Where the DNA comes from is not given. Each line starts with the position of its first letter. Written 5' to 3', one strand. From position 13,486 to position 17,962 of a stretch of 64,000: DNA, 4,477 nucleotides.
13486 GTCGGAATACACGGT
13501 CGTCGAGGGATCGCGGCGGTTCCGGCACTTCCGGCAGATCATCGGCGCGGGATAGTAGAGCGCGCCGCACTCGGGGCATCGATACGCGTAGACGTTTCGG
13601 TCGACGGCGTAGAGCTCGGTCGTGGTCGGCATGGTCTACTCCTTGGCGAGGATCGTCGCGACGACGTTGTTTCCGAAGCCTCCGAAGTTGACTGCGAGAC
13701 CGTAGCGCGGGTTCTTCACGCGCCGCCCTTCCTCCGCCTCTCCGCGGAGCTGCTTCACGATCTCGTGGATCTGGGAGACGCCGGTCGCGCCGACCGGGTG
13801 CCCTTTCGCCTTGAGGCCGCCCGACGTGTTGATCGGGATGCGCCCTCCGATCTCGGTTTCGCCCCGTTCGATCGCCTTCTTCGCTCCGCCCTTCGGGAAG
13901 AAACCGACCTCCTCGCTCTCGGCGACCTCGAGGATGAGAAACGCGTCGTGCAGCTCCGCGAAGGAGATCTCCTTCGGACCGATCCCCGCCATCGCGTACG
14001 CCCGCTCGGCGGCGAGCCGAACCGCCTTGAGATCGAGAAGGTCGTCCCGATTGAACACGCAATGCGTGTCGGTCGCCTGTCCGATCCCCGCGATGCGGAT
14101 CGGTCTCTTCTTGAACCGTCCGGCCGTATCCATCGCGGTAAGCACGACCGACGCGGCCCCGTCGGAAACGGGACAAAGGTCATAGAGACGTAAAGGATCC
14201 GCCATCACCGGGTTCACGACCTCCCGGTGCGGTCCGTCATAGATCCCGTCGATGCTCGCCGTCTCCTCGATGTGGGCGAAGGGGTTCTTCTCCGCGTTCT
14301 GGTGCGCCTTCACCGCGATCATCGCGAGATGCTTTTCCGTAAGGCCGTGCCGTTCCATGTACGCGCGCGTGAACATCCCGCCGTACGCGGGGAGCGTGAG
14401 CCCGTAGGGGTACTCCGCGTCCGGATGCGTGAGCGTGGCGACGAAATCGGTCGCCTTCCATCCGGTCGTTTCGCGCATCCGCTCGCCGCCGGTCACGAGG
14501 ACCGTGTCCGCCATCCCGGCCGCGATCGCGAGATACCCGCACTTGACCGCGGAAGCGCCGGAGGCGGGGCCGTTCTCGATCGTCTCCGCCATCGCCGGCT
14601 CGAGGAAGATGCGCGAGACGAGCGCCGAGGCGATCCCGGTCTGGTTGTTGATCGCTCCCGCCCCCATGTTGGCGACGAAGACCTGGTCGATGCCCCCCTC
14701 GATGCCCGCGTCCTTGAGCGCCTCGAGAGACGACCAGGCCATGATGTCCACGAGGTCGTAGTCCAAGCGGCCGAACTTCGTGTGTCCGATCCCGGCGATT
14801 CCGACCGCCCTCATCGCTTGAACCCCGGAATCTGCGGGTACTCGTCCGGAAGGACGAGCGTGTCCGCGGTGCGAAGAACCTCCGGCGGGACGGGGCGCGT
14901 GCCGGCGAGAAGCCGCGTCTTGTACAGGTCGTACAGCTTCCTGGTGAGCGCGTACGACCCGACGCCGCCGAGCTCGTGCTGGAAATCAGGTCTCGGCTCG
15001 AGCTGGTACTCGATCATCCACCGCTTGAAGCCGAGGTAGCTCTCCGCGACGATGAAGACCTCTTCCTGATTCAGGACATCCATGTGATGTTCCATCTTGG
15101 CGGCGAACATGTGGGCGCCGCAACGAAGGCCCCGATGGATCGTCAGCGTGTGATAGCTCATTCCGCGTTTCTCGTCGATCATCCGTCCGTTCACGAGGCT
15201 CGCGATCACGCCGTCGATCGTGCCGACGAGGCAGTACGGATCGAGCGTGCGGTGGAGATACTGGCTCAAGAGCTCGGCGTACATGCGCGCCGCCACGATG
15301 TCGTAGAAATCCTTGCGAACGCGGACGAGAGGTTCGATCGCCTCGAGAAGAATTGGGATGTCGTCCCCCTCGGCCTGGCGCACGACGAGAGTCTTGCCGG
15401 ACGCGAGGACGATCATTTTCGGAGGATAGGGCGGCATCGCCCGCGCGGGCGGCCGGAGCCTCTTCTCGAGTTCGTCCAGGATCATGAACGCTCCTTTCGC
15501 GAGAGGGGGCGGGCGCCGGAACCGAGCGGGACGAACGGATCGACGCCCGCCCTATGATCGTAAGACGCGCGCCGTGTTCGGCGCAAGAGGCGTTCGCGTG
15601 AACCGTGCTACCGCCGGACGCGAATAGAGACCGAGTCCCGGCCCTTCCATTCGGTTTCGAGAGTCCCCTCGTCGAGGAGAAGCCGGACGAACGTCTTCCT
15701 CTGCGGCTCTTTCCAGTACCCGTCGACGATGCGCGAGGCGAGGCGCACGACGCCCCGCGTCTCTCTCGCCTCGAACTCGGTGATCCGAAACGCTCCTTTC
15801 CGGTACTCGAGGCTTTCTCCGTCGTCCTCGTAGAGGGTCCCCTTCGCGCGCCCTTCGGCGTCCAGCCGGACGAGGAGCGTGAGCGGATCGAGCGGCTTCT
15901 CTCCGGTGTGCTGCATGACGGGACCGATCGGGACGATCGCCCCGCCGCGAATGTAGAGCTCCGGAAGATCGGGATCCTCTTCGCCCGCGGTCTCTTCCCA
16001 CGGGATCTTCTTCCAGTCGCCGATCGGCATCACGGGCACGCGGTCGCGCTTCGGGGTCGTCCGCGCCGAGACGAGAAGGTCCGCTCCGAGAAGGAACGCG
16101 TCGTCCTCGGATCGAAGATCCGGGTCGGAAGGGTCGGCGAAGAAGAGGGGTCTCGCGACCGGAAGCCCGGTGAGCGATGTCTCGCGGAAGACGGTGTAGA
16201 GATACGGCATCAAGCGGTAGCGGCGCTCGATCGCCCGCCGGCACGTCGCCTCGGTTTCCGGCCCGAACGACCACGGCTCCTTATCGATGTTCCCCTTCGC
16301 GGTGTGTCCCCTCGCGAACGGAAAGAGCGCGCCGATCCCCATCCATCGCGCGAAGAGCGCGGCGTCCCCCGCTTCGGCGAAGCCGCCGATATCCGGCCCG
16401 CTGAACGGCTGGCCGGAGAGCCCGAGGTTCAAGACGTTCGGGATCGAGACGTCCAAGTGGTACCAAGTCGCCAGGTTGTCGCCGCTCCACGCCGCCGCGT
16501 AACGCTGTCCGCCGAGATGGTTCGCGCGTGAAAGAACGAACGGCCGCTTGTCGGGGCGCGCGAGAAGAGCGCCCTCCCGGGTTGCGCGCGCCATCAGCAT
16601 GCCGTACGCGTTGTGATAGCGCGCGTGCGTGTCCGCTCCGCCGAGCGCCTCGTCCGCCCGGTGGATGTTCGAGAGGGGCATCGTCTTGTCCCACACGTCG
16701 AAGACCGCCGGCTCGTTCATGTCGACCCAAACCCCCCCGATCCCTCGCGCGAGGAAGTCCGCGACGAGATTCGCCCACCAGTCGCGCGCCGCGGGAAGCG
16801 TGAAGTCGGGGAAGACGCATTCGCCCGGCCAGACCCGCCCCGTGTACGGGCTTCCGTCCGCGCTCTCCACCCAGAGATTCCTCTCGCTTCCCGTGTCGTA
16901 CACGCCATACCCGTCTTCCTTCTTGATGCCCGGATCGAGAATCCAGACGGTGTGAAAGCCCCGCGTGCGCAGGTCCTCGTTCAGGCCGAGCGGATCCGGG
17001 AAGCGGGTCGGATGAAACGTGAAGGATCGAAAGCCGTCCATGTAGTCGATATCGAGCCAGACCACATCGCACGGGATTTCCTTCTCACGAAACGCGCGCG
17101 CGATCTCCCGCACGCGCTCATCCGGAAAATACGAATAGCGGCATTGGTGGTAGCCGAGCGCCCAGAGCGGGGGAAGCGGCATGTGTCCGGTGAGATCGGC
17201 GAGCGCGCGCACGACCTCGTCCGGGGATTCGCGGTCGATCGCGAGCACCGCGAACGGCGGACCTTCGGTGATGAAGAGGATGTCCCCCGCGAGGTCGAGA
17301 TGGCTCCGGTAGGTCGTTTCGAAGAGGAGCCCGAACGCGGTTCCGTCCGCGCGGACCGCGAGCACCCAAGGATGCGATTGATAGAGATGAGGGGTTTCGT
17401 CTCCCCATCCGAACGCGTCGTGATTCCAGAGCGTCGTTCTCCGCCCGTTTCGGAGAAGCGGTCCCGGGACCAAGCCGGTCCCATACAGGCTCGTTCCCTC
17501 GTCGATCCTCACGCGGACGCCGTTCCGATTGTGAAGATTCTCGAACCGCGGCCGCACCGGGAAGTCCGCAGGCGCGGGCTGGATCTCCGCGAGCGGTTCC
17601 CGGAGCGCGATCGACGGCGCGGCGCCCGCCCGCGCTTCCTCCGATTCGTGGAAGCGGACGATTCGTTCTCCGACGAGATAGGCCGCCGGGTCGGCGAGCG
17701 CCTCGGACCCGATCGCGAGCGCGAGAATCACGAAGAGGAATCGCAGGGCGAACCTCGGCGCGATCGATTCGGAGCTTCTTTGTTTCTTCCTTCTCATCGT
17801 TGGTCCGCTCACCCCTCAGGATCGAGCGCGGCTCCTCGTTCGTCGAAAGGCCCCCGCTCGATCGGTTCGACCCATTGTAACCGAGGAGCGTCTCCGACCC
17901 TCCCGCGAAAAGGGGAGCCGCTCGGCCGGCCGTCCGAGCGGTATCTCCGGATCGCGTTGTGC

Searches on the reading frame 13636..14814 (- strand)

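Call 7: search_protein_families(library=pfam, proteins=[window:13636-14814:-], max_evalue=0.001)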
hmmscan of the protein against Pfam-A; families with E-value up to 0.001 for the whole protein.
window:13636-14814:- (392 aa): 3 families
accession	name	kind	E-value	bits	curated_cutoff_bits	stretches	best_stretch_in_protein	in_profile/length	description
PF22691.2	Thiolase_C_1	-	1.3e-41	142.1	28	1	245-390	1-143/144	Thiolase C-terminal domain-like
PF00108.29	Thiolase_N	-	6.3e-21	75.3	26.4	1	7-227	4-258/260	Thiolase, N-terminal domain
PF02803.24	Thiolase_C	-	1.6e-06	28.2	27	1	267-359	26-100/123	Thiolase, C-terminal domain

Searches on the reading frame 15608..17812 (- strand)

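Call 7: search_protein_families(library=pfam, proteins=[window:15608-17812:-], max_evalue=0.001)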
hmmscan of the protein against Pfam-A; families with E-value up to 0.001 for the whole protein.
window:15608-17812:- (734 aa): 4 families
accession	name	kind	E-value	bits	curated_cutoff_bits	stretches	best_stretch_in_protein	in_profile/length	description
PF01055.32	Glyco_hydro_31_2nd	-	5.6e-118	394.5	23.5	1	212-540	2-327/328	Glycosyl hydrolases family 31 TIM-barrel domain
PF13802.12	Gal_mutarotas_2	-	3.8e-16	60.3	27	1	98-173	109-184/184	Glycosyl hydrolase 31 N-terminal galactose mutarotase-like domain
PF17137.9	DUF5110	-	6.7e-11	42.5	27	1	643-711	1-68/71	Domain of unknown function (DUF5110)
PF21365.3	Glyco_hydro_31_3rd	-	3.2e-09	37.6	24.4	1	549-627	1-87/87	Glycosyl hydrolase family 31 C-terminal domain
